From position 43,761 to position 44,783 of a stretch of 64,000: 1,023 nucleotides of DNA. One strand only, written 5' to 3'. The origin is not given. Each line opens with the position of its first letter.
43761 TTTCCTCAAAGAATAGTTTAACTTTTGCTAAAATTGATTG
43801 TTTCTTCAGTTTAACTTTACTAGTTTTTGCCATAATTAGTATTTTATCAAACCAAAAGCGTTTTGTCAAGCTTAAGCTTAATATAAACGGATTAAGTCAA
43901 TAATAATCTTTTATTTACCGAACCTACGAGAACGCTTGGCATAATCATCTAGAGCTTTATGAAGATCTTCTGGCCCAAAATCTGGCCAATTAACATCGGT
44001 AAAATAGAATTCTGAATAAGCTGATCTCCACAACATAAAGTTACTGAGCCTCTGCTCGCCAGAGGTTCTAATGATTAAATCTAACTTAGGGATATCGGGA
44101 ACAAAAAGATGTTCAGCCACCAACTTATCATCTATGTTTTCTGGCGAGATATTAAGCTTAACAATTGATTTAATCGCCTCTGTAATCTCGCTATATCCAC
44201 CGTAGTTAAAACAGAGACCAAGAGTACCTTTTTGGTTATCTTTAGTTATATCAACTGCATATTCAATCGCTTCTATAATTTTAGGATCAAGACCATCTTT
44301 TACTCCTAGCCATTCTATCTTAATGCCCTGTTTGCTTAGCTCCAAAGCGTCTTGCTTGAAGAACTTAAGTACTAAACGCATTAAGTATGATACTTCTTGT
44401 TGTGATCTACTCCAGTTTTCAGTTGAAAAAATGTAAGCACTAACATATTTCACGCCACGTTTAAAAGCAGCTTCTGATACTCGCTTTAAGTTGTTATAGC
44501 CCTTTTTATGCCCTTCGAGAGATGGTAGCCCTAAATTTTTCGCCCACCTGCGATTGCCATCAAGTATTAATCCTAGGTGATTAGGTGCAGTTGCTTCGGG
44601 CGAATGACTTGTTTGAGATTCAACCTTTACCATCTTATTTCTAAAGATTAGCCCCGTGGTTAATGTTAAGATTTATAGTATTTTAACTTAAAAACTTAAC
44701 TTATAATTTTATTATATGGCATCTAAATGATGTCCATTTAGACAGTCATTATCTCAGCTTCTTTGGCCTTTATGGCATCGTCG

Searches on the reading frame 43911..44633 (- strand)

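Call 10: search_protein_families(library=pfam, proteins=[window:43911-44633:-], max_evalue=0.01)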
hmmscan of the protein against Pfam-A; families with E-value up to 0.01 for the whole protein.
window:43911-44633:- (240 aa): 1 family
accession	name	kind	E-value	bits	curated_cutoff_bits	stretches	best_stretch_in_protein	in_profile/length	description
PF01255.24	Prenyltransf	-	1.1e-77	261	27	1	23-239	1-219/219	Putative undecaprenyl diphosphate synthase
